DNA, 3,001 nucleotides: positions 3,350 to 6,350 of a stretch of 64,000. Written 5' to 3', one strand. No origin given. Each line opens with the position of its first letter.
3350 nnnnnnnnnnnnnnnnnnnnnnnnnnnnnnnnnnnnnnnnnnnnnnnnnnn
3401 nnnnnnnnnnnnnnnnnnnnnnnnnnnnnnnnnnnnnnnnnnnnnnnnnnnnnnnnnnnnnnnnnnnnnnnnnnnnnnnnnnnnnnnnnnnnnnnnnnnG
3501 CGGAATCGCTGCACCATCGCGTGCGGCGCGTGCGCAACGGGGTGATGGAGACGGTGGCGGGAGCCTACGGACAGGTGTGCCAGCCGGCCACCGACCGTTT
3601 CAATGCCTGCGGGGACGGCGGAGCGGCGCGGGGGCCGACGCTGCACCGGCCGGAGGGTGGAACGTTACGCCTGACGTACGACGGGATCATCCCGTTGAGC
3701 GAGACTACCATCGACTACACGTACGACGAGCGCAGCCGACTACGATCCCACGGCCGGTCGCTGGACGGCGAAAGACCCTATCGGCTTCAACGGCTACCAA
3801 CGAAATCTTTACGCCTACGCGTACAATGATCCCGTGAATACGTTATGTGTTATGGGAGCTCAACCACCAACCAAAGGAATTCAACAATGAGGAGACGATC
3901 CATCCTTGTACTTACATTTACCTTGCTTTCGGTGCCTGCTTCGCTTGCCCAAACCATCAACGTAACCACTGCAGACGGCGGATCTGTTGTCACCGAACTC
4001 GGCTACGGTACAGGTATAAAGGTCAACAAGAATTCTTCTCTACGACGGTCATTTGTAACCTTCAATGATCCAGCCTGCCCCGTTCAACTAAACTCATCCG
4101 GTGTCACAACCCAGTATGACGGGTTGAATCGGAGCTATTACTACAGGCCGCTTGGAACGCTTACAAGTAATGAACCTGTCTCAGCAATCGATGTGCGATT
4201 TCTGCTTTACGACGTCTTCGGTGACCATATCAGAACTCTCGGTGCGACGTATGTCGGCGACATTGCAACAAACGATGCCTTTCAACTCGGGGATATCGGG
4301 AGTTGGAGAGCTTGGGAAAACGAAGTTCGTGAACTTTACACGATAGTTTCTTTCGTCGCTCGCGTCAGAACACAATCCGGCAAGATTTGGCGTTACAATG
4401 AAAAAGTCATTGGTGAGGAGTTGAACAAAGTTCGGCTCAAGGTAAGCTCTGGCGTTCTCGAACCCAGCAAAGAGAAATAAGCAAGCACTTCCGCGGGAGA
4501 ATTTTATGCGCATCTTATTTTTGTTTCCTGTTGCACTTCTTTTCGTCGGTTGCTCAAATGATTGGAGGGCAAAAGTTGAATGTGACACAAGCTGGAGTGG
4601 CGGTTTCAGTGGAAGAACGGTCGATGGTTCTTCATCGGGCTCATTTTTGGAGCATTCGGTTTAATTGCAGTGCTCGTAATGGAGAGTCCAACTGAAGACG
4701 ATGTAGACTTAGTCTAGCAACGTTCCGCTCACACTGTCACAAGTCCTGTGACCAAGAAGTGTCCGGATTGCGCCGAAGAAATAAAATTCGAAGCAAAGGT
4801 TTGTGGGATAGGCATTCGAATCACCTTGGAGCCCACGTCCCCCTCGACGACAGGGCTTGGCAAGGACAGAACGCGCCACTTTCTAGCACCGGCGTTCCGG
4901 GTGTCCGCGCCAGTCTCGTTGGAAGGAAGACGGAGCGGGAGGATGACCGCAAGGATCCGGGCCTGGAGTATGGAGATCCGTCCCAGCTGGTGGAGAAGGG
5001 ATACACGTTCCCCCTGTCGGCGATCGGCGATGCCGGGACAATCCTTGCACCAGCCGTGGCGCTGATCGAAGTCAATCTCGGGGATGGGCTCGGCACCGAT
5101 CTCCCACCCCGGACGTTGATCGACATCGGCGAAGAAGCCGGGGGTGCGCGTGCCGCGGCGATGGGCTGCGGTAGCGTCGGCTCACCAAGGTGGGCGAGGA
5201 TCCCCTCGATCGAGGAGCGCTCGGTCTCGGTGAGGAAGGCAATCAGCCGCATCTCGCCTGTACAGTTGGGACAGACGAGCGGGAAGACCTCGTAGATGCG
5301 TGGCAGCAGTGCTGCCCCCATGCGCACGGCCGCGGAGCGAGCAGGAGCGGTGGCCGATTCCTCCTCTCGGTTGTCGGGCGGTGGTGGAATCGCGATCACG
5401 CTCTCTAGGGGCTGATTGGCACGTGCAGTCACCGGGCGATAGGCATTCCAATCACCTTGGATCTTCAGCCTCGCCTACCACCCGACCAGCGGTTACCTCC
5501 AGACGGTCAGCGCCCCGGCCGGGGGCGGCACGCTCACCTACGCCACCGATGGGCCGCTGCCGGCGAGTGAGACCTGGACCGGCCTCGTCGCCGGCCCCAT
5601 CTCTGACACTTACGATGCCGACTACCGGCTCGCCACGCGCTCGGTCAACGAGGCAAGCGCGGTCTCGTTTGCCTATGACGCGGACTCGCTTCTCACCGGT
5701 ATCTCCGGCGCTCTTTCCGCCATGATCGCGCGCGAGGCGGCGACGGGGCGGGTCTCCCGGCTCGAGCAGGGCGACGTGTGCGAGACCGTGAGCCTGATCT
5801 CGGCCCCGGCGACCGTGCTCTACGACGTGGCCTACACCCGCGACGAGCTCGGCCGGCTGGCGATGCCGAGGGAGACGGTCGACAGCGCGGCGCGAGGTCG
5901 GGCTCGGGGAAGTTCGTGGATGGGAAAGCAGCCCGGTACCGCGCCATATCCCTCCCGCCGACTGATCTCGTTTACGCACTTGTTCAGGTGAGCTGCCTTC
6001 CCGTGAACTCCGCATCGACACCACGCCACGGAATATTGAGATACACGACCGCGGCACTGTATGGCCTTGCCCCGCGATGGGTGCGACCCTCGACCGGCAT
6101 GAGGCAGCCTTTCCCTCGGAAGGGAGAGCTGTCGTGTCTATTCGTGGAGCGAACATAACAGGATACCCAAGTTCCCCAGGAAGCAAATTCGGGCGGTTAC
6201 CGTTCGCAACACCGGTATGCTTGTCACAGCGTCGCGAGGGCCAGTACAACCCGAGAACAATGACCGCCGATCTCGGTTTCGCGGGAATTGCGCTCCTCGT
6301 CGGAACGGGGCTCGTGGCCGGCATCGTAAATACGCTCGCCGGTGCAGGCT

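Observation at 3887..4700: Low-GC island after the Rhs core: a signal-peptide protein plus a 52-aa lipoprotein, a candidate orphan immunity or cargo module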

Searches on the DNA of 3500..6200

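Call 90: search_rna_families(source=window, start=3500, end=6200, threshold=evalue, max_evalue=1)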
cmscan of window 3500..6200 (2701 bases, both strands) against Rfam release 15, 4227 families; matches with E-value up to 1: 0.
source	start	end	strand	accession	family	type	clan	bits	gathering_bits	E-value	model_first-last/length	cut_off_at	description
